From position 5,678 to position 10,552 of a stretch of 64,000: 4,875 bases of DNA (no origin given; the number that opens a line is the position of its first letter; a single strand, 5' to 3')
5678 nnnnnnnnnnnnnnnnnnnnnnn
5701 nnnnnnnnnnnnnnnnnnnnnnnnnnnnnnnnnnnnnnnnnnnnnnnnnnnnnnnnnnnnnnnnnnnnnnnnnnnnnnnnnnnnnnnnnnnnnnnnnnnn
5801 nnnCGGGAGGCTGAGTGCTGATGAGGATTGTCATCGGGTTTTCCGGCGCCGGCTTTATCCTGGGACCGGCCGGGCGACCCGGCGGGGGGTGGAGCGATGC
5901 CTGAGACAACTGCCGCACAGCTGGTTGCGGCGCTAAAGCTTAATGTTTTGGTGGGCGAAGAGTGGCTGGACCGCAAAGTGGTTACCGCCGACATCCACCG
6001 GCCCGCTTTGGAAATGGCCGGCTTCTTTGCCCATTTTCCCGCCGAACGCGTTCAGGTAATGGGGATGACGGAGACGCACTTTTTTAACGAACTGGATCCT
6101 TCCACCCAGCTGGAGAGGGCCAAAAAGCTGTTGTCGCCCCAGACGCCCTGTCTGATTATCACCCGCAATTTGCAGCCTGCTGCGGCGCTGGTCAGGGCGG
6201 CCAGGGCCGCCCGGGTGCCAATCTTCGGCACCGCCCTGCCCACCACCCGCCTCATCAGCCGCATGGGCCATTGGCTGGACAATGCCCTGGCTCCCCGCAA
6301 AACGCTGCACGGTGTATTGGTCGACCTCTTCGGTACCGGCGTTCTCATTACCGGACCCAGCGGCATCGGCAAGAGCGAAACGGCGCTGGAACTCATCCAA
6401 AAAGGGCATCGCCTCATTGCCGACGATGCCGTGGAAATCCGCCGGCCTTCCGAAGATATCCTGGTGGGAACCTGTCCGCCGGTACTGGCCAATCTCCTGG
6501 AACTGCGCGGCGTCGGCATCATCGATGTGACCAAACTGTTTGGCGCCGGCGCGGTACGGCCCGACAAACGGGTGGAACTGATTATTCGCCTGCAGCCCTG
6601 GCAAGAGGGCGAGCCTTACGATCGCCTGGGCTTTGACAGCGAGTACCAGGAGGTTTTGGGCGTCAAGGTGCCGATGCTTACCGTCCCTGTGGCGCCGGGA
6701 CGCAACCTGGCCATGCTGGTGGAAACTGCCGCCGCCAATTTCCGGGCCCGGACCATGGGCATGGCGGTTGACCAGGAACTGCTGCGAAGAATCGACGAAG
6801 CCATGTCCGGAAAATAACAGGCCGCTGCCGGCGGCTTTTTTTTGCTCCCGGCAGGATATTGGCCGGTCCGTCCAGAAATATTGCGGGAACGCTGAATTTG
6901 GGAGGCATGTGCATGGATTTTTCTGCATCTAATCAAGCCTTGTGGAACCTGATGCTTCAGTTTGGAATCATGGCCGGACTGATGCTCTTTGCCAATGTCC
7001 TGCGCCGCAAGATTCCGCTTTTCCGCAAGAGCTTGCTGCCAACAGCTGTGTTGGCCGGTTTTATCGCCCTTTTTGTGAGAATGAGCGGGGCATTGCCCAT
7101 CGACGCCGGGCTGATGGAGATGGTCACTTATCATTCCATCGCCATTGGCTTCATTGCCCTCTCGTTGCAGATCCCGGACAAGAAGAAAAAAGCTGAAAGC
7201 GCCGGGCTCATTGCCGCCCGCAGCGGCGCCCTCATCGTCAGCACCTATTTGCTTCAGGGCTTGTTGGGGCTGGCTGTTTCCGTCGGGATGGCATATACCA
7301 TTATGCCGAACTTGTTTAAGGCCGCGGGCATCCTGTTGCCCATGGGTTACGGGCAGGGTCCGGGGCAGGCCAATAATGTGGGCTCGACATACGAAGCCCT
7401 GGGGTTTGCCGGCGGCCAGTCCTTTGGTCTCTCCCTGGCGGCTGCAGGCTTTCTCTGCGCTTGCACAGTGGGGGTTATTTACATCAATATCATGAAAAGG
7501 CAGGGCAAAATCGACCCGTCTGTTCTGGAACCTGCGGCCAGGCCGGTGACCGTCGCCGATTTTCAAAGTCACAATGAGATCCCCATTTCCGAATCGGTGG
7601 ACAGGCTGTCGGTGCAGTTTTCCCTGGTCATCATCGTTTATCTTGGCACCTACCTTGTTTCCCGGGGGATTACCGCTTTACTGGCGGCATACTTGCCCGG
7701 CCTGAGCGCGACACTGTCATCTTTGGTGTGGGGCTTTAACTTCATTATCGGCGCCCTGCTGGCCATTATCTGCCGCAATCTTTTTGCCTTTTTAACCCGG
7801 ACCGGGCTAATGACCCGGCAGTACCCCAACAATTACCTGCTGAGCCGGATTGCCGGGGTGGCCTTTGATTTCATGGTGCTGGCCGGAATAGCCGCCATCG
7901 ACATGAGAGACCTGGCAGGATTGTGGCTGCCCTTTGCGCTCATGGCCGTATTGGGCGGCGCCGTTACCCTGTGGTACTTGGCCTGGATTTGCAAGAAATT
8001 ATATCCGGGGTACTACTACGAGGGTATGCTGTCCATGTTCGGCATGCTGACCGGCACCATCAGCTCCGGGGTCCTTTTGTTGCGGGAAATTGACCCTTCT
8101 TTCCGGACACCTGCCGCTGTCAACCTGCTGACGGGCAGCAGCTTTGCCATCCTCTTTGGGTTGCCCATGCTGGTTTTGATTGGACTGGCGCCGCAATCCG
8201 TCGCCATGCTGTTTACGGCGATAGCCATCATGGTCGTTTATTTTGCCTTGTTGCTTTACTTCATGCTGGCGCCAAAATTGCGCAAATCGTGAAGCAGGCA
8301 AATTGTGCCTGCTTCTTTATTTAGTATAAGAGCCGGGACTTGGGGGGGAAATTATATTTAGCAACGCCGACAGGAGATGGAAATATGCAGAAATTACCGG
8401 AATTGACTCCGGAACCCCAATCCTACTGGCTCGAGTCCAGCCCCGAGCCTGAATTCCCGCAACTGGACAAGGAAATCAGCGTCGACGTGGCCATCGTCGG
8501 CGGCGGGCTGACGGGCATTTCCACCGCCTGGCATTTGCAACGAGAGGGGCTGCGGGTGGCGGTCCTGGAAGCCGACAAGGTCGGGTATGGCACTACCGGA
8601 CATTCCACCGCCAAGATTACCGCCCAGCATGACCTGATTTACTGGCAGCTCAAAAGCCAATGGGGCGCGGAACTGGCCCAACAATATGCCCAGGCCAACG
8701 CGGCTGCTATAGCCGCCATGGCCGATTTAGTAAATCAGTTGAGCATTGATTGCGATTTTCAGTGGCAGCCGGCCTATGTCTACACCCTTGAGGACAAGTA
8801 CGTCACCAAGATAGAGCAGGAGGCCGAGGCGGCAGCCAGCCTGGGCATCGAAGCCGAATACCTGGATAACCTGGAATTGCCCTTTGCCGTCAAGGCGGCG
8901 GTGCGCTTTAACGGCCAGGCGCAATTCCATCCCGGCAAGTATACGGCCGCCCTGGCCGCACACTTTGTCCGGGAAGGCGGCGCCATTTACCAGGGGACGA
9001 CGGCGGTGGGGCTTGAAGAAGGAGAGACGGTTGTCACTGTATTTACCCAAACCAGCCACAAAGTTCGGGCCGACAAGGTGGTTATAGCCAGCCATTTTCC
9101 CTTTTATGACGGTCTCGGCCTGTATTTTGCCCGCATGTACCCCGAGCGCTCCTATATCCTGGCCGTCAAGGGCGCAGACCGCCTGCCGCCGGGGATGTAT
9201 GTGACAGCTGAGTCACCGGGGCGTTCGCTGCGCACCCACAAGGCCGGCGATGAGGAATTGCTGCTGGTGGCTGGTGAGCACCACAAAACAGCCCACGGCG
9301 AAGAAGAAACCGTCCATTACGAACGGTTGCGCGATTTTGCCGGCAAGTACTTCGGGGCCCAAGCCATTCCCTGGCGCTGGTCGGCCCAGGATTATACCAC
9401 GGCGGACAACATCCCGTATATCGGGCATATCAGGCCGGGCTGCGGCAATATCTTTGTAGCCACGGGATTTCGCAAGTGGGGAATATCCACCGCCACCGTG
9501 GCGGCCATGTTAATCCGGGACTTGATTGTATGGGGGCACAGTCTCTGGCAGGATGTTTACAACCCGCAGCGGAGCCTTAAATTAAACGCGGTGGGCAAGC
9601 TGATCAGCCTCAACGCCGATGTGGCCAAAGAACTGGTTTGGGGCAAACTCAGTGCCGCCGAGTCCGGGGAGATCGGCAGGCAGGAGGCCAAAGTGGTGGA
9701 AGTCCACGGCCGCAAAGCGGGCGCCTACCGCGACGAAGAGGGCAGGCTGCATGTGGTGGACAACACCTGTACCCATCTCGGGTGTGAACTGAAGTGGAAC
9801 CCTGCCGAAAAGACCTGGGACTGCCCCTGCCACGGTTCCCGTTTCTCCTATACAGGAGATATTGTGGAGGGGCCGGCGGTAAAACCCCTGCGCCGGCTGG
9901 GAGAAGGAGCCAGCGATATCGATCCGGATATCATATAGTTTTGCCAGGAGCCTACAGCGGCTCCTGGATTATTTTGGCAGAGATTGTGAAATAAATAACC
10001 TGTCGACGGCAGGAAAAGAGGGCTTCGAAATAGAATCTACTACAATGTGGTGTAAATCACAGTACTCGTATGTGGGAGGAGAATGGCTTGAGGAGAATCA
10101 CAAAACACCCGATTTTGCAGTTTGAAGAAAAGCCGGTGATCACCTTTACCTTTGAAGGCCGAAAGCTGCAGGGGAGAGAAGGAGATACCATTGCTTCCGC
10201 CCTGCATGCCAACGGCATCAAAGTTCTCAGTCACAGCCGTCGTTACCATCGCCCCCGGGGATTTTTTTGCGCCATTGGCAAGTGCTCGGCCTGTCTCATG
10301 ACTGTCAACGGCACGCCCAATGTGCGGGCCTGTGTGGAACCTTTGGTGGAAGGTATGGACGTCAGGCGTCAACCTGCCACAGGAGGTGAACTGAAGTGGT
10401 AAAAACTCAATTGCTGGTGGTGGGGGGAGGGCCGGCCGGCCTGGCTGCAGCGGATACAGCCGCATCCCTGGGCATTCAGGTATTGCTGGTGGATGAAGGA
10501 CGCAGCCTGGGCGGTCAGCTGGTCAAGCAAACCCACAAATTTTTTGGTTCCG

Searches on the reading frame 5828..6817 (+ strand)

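Call 39: search_protein_families(library=pfam, proteins=[window:5828-6817:+], max_evalue=0.00001)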
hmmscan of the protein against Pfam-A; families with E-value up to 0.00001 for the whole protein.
window:5828-6817:+ (329 aa): 2 families
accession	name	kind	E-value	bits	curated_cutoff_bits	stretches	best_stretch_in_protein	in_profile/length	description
PF07475.17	Hpr_kinase_C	-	8.3e-68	227.7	33.3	1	153-321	2-170/171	HPr Serine kinase C-terminal domain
PF02603.21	Hpr_kinase_N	-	3.2e-36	124.5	24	1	29-150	3-125/125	HPr Serine kinase N terminus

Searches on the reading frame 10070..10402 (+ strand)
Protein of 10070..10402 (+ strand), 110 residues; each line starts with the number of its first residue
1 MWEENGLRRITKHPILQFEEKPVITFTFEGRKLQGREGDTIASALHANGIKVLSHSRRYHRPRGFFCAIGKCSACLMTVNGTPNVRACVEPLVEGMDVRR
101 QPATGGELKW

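Call 39: search_protein_families(library=pfam, proteins=[window:10070-10402:+], max_evalue=0.00001)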
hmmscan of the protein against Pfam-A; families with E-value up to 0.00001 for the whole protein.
window:10070-10402:+ (110 aa): 1 family
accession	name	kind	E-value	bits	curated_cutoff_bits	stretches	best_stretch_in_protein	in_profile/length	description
PF13510.11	Fer2_4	-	5.2e-33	113.4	22.8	1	23-101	3-80/82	2Fe-2S iron-sulfur cluster binding domain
